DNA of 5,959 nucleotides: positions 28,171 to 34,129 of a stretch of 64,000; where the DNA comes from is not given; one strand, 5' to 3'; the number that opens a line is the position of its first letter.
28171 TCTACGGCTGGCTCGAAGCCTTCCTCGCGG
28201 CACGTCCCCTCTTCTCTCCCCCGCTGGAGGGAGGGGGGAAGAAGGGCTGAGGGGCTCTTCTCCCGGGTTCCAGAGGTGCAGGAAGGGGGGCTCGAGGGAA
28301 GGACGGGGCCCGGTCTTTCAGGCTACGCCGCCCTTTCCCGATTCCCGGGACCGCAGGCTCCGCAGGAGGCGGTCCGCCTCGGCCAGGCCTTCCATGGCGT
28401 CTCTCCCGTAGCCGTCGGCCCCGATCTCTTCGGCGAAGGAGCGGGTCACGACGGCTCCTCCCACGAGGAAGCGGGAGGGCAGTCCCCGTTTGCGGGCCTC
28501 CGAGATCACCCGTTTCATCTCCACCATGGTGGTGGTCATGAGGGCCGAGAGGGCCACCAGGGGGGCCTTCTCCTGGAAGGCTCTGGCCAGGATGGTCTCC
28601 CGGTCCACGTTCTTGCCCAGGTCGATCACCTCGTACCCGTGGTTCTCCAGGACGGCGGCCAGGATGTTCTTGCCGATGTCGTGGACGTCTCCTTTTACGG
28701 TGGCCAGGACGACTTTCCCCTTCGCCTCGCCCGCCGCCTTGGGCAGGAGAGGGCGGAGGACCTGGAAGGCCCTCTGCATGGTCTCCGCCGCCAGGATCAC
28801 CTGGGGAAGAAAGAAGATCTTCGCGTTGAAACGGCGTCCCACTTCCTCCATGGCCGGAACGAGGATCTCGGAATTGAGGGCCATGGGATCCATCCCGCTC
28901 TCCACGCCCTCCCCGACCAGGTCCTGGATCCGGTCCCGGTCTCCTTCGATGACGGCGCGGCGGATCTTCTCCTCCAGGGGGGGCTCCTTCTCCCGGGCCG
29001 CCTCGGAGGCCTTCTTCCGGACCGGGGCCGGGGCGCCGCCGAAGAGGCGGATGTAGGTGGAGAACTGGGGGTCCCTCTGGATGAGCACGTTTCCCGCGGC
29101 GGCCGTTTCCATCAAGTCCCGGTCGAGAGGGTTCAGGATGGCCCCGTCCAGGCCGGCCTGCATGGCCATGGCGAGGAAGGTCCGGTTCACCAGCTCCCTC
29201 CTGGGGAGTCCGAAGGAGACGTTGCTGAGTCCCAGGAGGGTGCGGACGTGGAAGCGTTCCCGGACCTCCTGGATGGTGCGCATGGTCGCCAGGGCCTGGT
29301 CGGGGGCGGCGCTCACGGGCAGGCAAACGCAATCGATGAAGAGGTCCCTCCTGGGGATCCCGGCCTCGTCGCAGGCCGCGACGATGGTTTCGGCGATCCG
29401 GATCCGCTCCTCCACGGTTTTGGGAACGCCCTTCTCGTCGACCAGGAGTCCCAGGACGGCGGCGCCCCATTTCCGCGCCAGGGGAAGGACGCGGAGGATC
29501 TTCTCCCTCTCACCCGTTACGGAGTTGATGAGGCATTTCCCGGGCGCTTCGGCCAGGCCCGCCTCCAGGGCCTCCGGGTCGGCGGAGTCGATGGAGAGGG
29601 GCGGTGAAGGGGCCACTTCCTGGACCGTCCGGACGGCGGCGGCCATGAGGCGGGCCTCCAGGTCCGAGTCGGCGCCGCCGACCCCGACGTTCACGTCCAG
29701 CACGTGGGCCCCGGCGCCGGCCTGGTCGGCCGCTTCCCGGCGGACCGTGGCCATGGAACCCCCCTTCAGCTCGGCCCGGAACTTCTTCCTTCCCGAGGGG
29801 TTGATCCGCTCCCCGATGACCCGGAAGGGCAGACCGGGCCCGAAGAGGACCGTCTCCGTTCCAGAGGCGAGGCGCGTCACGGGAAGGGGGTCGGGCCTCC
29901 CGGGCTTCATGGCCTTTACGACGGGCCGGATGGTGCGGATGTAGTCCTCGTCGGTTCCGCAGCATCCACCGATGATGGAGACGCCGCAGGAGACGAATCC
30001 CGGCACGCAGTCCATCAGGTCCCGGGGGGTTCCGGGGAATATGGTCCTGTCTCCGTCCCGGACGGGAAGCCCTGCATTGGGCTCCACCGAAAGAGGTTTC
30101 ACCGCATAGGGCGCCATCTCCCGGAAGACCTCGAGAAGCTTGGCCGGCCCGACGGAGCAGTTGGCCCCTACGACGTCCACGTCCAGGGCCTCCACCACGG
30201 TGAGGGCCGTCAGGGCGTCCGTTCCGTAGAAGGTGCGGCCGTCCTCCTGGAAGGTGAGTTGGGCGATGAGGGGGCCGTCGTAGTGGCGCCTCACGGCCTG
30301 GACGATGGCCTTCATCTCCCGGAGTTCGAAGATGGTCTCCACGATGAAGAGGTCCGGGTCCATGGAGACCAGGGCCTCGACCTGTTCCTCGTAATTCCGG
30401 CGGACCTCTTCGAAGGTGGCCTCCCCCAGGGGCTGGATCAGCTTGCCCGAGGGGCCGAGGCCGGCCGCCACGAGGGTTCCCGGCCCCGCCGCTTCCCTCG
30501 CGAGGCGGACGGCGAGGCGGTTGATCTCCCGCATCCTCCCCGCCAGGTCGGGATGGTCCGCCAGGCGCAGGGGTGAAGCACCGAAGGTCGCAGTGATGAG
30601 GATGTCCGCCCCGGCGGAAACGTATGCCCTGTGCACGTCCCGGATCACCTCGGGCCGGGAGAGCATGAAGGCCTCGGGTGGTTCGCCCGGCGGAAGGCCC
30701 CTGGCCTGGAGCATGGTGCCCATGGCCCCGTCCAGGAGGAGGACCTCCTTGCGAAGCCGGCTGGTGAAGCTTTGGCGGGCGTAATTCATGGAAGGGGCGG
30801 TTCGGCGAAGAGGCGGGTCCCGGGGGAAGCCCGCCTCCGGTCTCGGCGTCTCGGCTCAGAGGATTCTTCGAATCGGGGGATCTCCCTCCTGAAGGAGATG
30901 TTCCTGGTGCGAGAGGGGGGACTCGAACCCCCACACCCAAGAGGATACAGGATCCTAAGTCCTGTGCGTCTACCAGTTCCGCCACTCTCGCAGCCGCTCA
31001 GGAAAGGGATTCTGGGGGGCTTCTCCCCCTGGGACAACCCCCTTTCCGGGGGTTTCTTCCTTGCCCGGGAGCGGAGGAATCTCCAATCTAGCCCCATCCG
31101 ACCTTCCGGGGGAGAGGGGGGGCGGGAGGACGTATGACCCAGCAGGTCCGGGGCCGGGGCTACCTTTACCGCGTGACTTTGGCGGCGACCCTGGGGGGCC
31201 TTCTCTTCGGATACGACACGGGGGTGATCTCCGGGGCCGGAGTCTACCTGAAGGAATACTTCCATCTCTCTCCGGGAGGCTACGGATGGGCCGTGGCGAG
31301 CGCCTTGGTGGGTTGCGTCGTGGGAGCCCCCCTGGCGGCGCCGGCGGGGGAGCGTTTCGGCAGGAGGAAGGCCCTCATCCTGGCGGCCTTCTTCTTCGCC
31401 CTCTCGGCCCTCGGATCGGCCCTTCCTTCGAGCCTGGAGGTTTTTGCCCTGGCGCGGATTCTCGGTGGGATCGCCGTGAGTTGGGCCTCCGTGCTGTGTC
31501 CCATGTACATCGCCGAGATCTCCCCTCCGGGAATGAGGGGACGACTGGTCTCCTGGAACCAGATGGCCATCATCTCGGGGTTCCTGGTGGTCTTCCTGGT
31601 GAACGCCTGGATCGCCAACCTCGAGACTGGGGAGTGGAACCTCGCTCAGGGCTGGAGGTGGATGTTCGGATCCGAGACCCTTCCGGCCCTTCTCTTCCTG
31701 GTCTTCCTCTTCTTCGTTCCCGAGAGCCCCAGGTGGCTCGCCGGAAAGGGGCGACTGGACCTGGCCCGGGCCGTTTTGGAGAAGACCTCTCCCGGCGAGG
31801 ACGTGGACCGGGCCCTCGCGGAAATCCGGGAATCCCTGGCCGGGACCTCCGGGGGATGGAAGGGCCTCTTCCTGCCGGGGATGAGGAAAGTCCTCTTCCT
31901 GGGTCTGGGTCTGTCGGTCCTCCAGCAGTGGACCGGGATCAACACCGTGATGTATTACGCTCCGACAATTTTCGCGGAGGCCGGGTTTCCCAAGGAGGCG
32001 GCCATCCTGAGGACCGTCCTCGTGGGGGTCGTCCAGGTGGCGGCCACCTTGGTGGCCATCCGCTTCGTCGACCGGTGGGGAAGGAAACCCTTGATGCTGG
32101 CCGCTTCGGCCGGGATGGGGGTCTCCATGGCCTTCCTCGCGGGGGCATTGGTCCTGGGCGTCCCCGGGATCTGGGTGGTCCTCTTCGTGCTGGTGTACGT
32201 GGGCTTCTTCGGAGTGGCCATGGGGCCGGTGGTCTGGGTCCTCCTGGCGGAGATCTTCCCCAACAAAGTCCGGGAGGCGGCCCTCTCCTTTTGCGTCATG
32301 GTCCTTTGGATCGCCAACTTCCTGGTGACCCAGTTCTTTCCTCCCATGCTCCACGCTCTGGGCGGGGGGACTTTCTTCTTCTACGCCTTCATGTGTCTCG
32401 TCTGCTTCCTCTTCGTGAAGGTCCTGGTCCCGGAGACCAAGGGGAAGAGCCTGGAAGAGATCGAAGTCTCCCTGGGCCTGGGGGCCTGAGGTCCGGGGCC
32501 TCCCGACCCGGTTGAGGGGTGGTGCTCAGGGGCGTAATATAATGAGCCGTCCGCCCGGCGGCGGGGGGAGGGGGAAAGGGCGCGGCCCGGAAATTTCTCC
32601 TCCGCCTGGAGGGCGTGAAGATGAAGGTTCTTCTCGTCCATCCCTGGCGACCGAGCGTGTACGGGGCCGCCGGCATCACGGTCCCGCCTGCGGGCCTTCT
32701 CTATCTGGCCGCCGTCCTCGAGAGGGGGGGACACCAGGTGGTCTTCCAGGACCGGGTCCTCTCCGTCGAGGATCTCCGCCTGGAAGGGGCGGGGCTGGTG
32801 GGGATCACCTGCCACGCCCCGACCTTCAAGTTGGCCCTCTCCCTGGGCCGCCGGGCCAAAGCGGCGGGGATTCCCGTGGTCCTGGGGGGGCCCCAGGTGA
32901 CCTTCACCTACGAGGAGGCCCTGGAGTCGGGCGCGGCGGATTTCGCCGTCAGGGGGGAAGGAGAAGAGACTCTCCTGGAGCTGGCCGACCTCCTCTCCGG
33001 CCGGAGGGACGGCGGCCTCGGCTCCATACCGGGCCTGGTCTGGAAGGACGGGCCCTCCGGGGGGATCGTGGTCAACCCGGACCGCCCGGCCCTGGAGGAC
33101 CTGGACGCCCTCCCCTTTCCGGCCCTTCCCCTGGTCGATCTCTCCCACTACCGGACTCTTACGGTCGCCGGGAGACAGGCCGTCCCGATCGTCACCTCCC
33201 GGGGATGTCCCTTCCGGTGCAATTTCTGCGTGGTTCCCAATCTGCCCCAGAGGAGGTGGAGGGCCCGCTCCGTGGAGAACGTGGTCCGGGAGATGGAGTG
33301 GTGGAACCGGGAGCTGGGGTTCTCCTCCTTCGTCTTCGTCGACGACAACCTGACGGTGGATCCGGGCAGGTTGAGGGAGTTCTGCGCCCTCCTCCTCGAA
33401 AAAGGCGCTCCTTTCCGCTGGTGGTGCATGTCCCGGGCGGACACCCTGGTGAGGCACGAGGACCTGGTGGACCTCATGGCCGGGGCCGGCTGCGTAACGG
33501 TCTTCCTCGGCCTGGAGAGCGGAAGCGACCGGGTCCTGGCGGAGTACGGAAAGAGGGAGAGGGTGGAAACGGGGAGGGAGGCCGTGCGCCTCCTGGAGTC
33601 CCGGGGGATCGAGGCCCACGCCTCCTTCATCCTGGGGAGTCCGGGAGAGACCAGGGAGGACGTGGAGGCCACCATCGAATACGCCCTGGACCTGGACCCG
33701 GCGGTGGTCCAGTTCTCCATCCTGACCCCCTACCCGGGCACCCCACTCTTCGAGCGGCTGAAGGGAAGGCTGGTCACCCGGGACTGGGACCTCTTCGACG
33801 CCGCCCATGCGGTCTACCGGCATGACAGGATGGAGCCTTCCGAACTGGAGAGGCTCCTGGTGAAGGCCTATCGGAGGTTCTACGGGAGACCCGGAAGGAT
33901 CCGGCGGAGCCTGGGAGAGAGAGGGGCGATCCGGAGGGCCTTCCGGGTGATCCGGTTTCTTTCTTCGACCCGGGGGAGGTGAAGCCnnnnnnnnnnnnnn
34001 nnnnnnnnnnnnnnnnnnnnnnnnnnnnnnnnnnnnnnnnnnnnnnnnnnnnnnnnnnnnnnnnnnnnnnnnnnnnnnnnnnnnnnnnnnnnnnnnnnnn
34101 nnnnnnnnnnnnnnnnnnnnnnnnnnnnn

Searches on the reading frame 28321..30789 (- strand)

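Call 27: search_protein_families(library=pfam, proteins=[window:28321-30789:-], max_evalue=0.001)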
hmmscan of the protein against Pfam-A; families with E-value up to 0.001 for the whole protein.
window:28321-30789:- (823 aa): 4 families
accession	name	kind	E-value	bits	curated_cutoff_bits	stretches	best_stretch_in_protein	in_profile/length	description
PF02574.22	S-methyl_trans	-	1.2e-65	222.6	22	1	17-289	1-281/283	Homocysteine S-methyltransferase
PF00809.28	Pterin_bind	-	4.3e-30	105.6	25.5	1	326-552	1-243/244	Pterin binding enzyme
PF02310.24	B12-binding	-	1.8e-29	102.5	32.1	1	691-802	1-120/121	B12 binding domain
PF02607.22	B12-binding_2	-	5.2e-21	75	23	1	605-678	1-73/74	B12 binding domain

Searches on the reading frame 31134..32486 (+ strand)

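Call 27: search_protein_families(library=pfam, proteins=[window:31134-32486:+], max_evalue=0.001)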
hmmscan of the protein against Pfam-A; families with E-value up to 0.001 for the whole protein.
window:31134-32486:+ (451 aa): 3 families
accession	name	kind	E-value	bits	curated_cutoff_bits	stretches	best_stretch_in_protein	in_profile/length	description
PF00083.30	Sugar_tr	-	4e-122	408.8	22.3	1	14-445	1-450/452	Sugar (and other) transporter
PF07690.21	MFS_1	-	8.8e-39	133.8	33.4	2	20-286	3-235/347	Major Facilitator Superfamily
PF13347.12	MFS_2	-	0.00047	19.2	27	1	21-128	232-341/427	MFS/sugar transport protein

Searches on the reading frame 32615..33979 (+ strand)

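Call 27: search_protein_families(library=pfam, proteins=[window:32615-33979:+], max_evalue=0.001)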
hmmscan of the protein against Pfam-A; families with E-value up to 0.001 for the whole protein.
window:32615-33979:+ (455 aa): 2 families
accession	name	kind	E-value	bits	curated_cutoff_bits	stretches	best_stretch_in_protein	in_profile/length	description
PF04055.27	Radical_SAM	-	5.9e-25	88.8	29.5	1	192-356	1-165/166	Radical SAM superfamily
PF02310.24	B12-binding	-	1.9e-18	66.9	32.1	1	19-123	8-120/121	B12 binding domain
